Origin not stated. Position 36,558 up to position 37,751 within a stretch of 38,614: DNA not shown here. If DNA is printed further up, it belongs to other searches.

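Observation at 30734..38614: ECF-type importer operon with an embedded TldD/TldE protease pair and two uncharacterised tandem paralogs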

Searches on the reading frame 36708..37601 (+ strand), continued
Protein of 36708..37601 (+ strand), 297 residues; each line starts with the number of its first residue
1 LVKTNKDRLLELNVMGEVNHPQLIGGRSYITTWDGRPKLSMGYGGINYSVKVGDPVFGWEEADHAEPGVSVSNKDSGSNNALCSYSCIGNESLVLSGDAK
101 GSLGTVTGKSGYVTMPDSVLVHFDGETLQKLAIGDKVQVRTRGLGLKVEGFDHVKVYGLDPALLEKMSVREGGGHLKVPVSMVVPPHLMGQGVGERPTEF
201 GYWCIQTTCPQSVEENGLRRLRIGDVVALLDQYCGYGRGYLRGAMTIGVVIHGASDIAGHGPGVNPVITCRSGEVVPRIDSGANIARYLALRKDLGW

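Call 14: find_encoding_contigs(protein=P0011, flank=10000, max_places=3)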
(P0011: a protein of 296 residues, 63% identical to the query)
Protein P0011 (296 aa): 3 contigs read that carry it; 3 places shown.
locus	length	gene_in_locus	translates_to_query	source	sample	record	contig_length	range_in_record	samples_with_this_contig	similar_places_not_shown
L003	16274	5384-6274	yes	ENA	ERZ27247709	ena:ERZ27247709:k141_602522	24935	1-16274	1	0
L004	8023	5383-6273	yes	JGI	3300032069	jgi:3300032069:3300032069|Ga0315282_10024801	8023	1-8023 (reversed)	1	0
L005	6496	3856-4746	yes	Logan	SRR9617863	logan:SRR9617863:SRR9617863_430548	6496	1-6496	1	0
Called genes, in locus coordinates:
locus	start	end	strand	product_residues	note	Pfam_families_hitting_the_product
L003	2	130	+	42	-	?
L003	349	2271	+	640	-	PF20434:BD-FAE, PF00326:Peptidase_S9, PF01738:DLH (weak)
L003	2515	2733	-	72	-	-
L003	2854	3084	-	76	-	PF08241:Methyltransf_11, PF13649:Methyltransf_25, PF13847:Methyltransf_31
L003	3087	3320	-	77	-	-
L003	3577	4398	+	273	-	PF00561:Abhydrolase_1, PF12146:Hydrolase_4, PF12697:Abhydrolase_6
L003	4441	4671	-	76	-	-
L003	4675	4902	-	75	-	PF01037:AsnC_trans_reg (weak)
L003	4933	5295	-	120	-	PF00190:Cupin_1, PF02311:AraC_binding, PF07883:Cupin_2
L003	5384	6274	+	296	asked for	PF14505:DUF4438, PF20999:DUF4438_C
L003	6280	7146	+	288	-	PF14505:DUF4438, PF20999:DUF4438_C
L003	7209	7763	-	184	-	PF13302:Acetyltransf_3, PF13420:Acetyltransf_4 (weak), PF00583:Acetyltransf_1, PF13508:Acetyltransf_7, PF08445:FR47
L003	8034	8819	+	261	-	PF20539:DUF6754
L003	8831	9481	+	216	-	-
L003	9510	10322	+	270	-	-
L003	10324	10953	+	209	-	-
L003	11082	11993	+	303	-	PF14505:DUF4438, PF20999:DUF4438_C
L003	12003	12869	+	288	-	PF14505:DUF4438, PF20999:DUF4438_C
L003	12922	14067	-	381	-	-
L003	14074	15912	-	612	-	PF13941:MutL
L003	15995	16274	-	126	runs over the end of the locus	-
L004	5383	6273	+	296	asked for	PF14505:DUF4438, PF20999:DUF4438_C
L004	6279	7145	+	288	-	PF14505:DUF4438, PF20999:DUF4438_C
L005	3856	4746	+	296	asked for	PF14505:DUF4438, PF20999:DUF4438_C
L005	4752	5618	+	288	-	PF14505:DUF4438, PF20999:DUF4438_C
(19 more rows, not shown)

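Call 23: find_related_loci(query=A2, collection=genome_contigs, flank=10000)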
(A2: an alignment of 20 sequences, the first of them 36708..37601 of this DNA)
Query A2 (297 aa) in genome_contigs; peptide patterns used: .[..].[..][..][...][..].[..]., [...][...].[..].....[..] (x = any residue, [..] = any of these).
591 stretches matched a pattern; 280 encode a relative of the query (tblastn E <= 1e-3); the best 80 are kept; 79 distinct loci.
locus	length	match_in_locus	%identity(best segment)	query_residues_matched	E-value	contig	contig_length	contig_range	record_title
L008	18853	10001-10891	79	1-297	1e-163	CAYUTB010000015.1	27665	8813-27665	MAG TPA_asm: uncultured Candidatus Bathyarchaeia archaeon isolate SRP178699_co1_176 genome assembly, contig: NODE_1885_l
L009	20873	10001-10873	51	1-295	1e-93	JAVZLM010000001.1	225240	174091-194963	MAG: Candidatus Bathyarchaeia archaeon isolate DRTY-6_201907_bins_54 DRTY-6_201907_bins_54_scaffold_1, whole genome shot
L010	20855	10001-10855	51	2-291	2e-88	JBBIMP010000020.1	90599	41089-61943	MAG: Acidobacteriota bacterium isolate RSS170216_bin_235 NODE_134_length_90599_cov_15.722190, whole genome shotgun seque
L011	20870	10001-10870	49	2-295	5e-86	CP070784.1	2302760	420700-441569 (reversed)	MAG: Candidatus Bathyarchaeota archaeon isolate bin16 chromosome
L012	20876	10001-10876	48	1-293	3e-92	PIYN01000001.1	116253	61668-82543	MAG: Candidatus Bathyarchaeota archaeon isolate M10_bin139 bin139_scaffold5, whole genome shotgun sequence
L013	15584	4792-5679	48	2-297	2e-84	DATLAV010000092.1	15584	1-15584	MAG TPA_asm: Patescibacteria group bacterium isolate SMAG_U14280 k141_3330415, whole genome shotgun sequence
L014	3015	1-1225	49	1-297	8e-85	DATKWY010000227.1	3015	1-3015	MAG TPA_asm: Candidatus Desulfaltia sp. isolate SMAG_U14176 k141_2957192, whole genome shotgun sequence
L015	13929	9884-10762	49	1-297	9e-83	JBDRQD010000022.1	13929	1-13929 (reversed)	MAG: Candidatus Bathyarchaeota archaeon isolate MEGAHIT-group-2.2 k141_597416, whole genome shotgun sequence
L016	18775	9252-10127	47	2-295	4e-82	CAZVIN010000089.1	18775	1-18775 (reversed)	MAG TPA_asm: uncultured Eubacteriales bacterium isolate SRP231805_co4_39 genome assembly, contig: k141_156087, whole gen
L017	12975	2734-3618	48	1-295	8e-82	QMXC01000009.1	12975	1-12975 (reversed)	MAG: Candidatus Bathyarchaeota archaeon isolate B95_G9 B95_Guay9_scaffold_04854, whole genome shotgun sequence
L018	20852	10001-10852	49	1-292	5e-82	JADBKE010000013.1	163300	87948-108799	MAG: Candidatus Fermentithermobacillaceae bacterium isolate Bu31 contig_630_pilon_pilon_pilon, whole genome shotgun sequ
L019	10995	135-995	47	1-292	2e-81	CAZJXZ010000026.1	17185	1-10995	MAG TPA_asm: uncultured Eubacteriales bacterium isolate binchicken_co383_20 genome assembly, contig: NODE_922_length_171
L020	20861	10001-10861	49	1-291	1e-81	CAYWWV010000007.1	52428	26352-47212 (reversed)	MAG TPA_asm: uncultured Candidatus Bathyarchaeia archaeon isolate binchicken_co19_455 genome assembly, contig: NODE_686_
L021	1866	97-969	50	1-295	4e-85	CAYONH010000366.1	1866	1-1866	MAG TPA_asm: uncultured Candidatus Bathyarchaeia archaeon isolate SRP068000_co4_41 genome assembly, contig: NODE_175428_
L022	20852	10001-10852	48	1-292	6e-81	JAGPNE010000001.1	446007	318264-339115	MAG: Candidatus Fermentithermobacillaceae bacterium isolate Gw_SlDig_bin_271 Gw_SlDig_3_length_446007_cov_97.472336, who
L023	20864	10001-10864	48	1-292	3e-81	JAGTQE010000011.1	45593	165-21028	MAG: Candidatus Bathyarchaeota archaeon isolate JZ_bin_36.2 JZ_bin_36.2_NODE_11, whole genome shotgun sequence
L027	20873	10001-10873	49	1-295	3e-80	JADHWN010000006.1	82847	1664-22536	MAG: Candidatus Bathyarchaeota archaeon isolate BS750m-G28 BS-750m-C123, whole genome shotgun sequence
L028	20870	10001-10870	46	4-295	5e-80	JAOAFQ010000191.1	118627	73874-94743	MAG: Candidatus Aminicenantes bacterium isolate SKW293 k141_797950, whole genome shotgun sequence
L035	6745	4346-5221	48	1-292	3e-79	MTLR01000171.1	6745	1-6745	MAG: Candidatus Bathyarchaeota archaeon JdFR-04 JGI24020J35080_1003159, whole genome shotgun sequence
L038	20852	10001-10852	47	1-292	2e-78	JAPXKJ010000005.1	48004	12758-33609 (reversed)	MAG: Bacillota bacterium isolate binned_ad_5.108 NODE_684_length_48004_cov_81.959438, whole genome shotgun sequence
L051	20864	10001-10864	47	1-292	1e-77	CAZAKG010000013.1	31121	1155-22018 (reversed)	MAG TPA_asm: uncultured Candidatus Bathyarchaeia archaeon isolate binchicken_co283_234 genome assembly, contig: NODE_928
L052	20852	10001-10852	47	1-292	2e-77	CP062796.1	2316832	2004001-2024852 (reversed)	MAG: Candidatus Fermentithermobacillus carboniphilus isolate Bu02 chromosome, complete genome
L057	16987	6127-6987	45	1-291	3e-76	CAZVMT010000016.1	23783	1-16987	MAG TPA_asm: uncultured Candidatus Bathyarchaeia archaeon isolate binchicken_co262_317 genome assembly, contig: NODE_211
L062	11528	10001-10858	48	1-288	1e-75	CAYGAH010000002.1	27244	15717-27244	MAG TPA_asm: uncultured Candidatus Bathyarchaeia archaeon isolate ERP108616_co1_399 genome assembly, contig: k119_175816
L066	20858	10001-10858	46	1-294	4e-75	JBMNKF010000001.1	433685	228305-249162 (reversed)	MAG: Bacillota bacterium isolate SBF912LR0HQ0015 contig_15884, whole genome shotgun sequence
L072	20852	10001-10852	46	1-292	5e-75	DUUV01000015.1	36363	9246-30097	MAG TPA_asm: Candidatus Fermentithermobacillaceae bacterium isolate AS08sgBPME_276 213642_AS08, whole genome shotgun seq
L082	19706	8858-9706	45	1-291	4e-74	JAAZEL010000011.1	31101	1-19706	MAG: Candidatus Fermentithermobacillaceae bacterium isolate AS09scLD_335 65051_AS09, whole genome shotgun sequence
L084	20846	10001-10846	48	1-288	3e-74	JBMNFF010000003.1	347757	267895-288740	MAG: Bacillota bacterium isolate SBF912LR0HQ0014 contig_13758, whole genome shotgun sequence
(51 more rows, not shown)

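Call 43: search_protein_families(library=ncbifam, proteins=[L001:4455-4808:+, L001:4825-5682:+, L001:5698-6705:+, L001:6778-8421:-, L001:8641-9699:-], max_evalue=0.001)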
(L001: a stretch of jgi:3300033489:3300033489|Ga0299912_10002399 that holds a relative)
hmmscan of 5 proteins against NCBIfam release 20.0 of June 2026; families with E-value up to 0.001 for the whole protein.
L001:4455-4808:+ (117 aa): 5 families
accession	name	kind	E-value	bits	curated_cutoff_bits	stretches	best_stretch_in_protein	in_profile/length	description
NF049940.1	MandnitrLy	equivalog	4.5e-06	26.5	140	1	42-107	36-100/130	(R)-mandelonitrile lyase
NF012004.0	PRK15460.1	equivalog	7.8e-05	21.5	859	1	42-111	386-455/478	mannose-1-phosphate guanyltransferase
TIGR01479.1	GMP_PMI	equivalog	0.00035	19.5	372.95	1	43-108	377-442/467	mannose-1-phosphate guanylyltransferase/mannose-6-phosphate isomerase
NF050094.1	BetDgalsidMYCTU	equivalog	0.00057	20.1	175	1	55-113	49-107/113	beta-D-galactosidase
TIGR03214.2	ura-cupin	equivalog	0.00078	19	200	1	53-109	60-118/249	(S)-ureidoglycine aminohydrolase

L001:4825-5682:+ (285 aa): 22 families
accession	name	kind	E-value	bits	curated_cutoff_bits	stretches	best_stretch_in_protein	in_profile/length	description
NF006185.0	PRK08320.1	subfamily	4.6e-77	259.1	363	1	10-285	3-291/292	branched-chain amino acid aminotransferase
TIGR01122.1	ilvE_I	equivalog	3.5e-70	236.5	245.55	1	13-278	1-285/298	branched-chain-amino-acid transaminase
NF009126.0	PRK12479.1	equivalog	5.4e-63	213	518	1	10-279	4-286/299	branched-chain-amino-acid transaminase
NF005146.0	PRK06606.1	equivalog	8.2e-61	205.6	279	1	7-279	4-294/307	branched-chain amino acid transaminase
NF005209.0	PRK06680.1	subfamily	3.4e-43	147.6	320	1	10-279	3-283/286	D-amino-acid transaminase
TIGR01121.1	D_amino_aminoT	equivalog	2.1e-42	145.2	277.45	1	12-269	2-267/276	D-amino-acid transaminase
NF005726.0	PRK07544.1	equivalog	2.5e-41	141.7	396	1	11-279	12-290/295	branched-chain amino acid aminotransferase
NF005800.0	PRK07650.1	equivalog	1.2e-35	123.2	308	1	11-278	2-277/290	aminodeoxychorismate lyase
NF009896.0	PRK13356.1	equivalog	6e-32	110.9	262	1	5-278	3-284/287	branched-chain amino acid aminotransferase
NF009066.0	PRK12400.1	equivalog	3.1e-26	92.5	538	1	29-269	26-274/290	D-amino-acid transaminase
NF004761.0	PRK06092.1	equivalog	8.5e-25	87.5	260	1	13-250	3-245/268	aminodeoxychorismate lyase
NF005888.0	PRK07849.1-3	equivalog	2.5e-24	85.7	273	2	154-257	169-274/298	aminodeoxychorismate lyase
TIGR03461.1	pabC_Proteo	equivalog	4.2e-24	85.2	176.85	2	145-252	137-245/262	aminodeoxychorismate lyase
NF006734.0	PRK09266.1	subfamily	6.5e-15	55.1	202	1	40-256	32-247/270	hypothetical protein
NF005886.0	PRK07849.1-1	equivalog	1.4e-14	54.1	253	1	30-255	32-270/291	aminodeoxychorismate lyase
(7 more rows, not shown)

L001:5698-6705:+ (335 aa): 1 family
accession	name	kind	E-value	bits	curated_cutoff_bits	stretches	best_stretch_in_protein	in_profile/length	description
NF007589.0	PRK10226.1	equivalog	1.5e-40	139.1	567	2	17-146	32-162/321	beta-aspartyl-peptidase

L001:6778-8421:- (547 aa): 5 families
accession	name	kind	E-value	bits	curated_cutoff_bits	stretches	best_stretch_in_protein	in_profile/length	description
NF037959.1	MFS_SpdSyn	subfamily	8e-67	226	40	1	15-493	2-480/480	fused MFS/spermidine synthase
NF003380.0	PRK04457.1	equivalog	3.9e-19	68.7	304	1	242-395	28-183/265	polyamine aminopropyltransferase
NF002010.0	PRK00811.1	equivalog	4.6e-16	58.9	260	1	221-438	23-237/287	polyamine aminopropyltransferase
NF002956.0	PRK03612.1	equivalog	3.6e-13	48.8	472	1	8-414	24-437/522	polyamine aminopropyltransferase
TIGR00417.1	speE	equivalog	2.5e-09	36.8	249.55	1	284-392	74-186/271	spermidine synthase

L001:8641-9699:- (352 aa): 7 families
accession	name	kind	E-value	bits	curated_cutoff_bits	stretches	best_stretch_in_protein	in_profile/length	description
NF053518.1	DipepPtdsDpp5Prph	equivalog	3e-12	45.9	900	1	87-205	415-536/655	dipeptidyl-peptidase Dpp5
NF050058.1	e_dPHAscl_type1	hypoth_equivalog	1e-07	31.8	150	1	79-232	6-152/276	extracellular catalytic domain type 1 short-chain-length polyhydroxyalkanoate depolymerase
NF033523.0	lasso_peptidase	equivalog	2.8e-07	29.7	400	1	169-297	488-607/638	Atxe2 family lasso peptide isopeptidase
NF007511.0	PRK10115.1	equivalog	3.1e-07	29.2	1313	1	91-283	440-628/686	oligopeptidase B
TIGR01840.1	esterase_phb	subfamily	0.00016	21.2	107.85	1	84-249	2-170/213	PHB depolymerase family esterase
TIGR02821.1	fghA_ester_D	equivalog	0.00018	21.2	281.7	0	167-211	130-174/275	S-formylglutathione hydrolase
NF047920.1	lactonase_UilS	equivalog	0.00091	19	400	0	92-192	19-115/285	UilS family quorum-quenching N-acyl-homoserine lactonase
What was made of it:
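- The aminotransferase is BCAT-like, a common housekeeping type (call 43). The remaining genes are catabolic (call 43).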

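Call 45: search_solved_structures(query=L001:4825-5682:+, max_evalue=1e-10)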
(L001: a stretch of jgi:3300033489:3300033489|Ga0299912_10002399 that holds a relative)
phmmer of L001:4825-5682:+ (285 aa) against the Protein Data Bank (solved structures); distinct sequences matched with E-value up to 1e-10: 64 (the best 60 are shown).
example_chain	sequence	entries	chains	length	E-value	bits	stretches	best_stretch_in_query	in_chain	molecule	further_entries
5mqz_A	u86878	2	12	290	2e-69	237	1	11-285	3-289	Putative branched-chain-amino-acid aminotransferase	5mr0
5cm0_A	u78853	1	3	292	4e-67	229.4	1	11-284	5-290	Branched-chain transaminase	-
5e25_A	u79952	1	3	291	4.4e-67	229.3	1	11-284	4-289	branched-chain aminotransferase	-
9j32_A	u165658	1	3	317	3.1e-48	167.5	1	7-257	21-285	Aminotransferase, class 4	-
7z79_A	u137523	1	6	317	1.5e-47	165.2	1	7-257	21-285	Aminotransferase, class 4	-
7p3t_A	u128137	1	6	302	7.4e-45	156.4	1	11-271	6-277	Branched-chain amino acid aminotransferase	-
6nst_A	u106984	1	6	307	6.4e-43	150.1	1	11-268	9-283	Branched-chain-amino-acid aminotransferase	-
1wrv_A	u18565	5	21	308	1.3e-42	149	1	11-277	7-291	Branched-Chain Amino Acid Aminotransferase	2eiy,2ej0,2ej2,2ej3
1i1k_A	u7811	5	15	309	1.4e-40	142.4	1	6-267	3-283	BRANCHED-CHAIN AMINO ACID AMINOTRANSFERASE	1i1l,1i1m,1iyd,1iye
5ce8_A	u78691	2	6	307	1.6e-40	142.2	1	12-261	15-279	Branched-chain amino acid aminotransferase | Branched-chain-amino-acid aminotransferase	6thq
1a3g_A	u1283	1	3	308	2.3e-40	141.7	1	8-267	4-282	BRANCHED-CHAIN AMINO ACID AMINOTRANSFERASE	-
3wwh_A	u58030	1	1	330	1.7e-35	125.7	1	13-275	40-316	(R)-amine transaminase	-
3wwi_A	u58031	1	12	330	2.2e-35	125.3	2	129-275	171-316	(R)-amine transaminase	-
9ujd_A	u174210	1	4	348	8.7e-34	120.1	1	12-271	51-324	Branched-chain amino acid aminotransferase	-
9k35_A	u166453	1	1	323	2.4e-33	118.6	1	12-273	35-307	(R)-selective transaminase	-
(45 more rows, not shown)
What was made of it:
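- Tried and rejected: The enzyme is BCAT-like (TIGR01122 at 236.5 bits against TIGR01121 at 145; best PDB hits are archaeal BCATs; calls 43 and 45).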

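Call 54: search_protein_families(library=pfam, proteins=[L023:2308-3228:+, L023:3234-4913:+, L023:5053-6564:+, L023:6582-8087:+, L023:8063-9322:+, L023:9327-9710:+, L023:13491-14486:+], max_evalue=0.001)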
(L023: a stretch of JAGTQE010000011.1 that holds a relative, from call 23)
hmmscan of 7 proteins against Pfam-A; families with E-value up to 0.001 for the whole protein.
L023:2308-3228:+ (306 aa): 1 family
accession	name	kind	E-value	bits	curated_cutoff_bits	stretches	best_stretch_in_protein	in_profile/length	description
PF00701.28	DHDPS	-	8.7e-45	153.1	22.1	1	12-302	2-288/289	Dihydrodipicolinate synthetase family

L023:3234-4913:+ (559 aa): 2 families
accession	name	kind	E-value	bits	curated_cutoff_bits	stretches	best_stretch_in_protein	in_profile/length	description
PF00920.27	ILVD_EDD_N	-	4.2e-106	355.1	27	1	30-348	1-316/316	Dihydroxy-acid/6-phosphogluconate dehydratase N-terminal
PF24877.1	ILV_EDD_C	-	1.4e-58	197.9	27.7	1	358-554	1-191/191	Dihydroxy-acid/6-phosphogluconate dehydratase C-terminal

L023:5053-6564:+ (503 aa): 2 families
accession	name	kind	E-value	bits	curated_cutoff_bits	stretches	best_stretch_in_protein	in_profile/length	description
PF00370.27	FGGY_N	-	5e-76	256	28.8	1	6-251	1-245/245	FGGY family of carbohydrate kinases, N-terminal domain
PF02782.22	FGGY_C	-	1.4e-43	149.4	27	1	260-447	1-197/198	FGGY family of carbohydrate kinases, C-terminal domain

L023:6582-8087:+ (501 aa): 3 families
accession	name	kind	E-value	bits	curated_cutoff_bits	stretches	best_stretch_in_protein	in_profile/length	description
PF01266.30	DAO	-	1.7e-69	235.5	27.9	1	7-363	1-352/353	FAD dependent oxidoreductase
PF04324.20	Fer2_BFD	-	5.5e-08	33.5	26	1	410-461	1-49/50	BFD-like [2Fe-2S] binding domain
PF13450.12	NAD_binding_8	-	0.00091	19.9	21.9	0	10-45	1-36/68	NAD(P)-binding Rossmann-like domain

L023:8063-9322:+ (419 aa): 8 families
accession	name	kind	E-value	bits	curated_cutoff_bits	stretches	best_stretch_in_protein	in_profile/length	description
PF07992.20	Pyr_redox_2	-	6e-32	111.7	26.1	1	7-314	2-291/291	Pyridine nucleotide-disulphide oxidoreductase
PF00070.33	Pyr_redox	-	6.6e-10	39.8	22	1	162-234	2-80/82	Pyridine nucleotide-disulphide oxidoreductase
PF13738.12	Pyr_redox_3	-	8.1e-10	38.9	30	1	10-38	2-30/305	Pyridine nucleotide-disulphide oxidoreductase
PF00890.30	FAD_binding_2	-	2.8e-09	37.1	20.4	0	7-43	1-36/414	FAD binding domain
PF13450.12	NAD_binding_8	-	2.8e-08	34.3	21.9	1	10-46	1-36/68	NAD(P)-binding Rossmann-like domain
PF12831.13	FAD_oxidored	-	1.6e-07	31.4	27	1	7-77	1-70/416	FAD dependent oxidoreductase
PF03486.20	HI0933_like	-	2.6e-06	27.5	50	1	7-42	2-36/244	HI0933-like protein Rossmann domain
PF01266.30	DAO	-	0.00025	21.2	27.9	0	7-42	1-35/353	FAD dependent oxidoreductase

L023:9327-9710:+ (127 aa): 1 family
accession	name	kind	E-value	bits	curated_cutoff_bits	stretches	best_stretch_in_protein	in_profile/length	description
PF07892.16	DUF1667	-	9.6e-30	102.9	27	1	42-122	1-82/82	Protein of unknown function (DUF1667)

L023:13491-14486:+ (331 aa): 3 families
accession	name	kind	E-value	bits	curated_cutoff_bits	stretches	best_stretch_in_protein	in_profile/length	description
PF12706.13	Lactamase_B_2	-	7.5e-07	29.4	27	1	30-147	32-171/200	Beta-lactamase superfamily domain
PF07521.17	RMMBL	-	0.00018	21.9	21.6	1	265-316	5-58/63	Zn-dependent metallo-hydrolase RNA specificity domain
PF00753.33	Lactamase_B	-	0.00027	21.4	22.7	0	30-42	45-57/196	Metallo-beta-lactamase superfamily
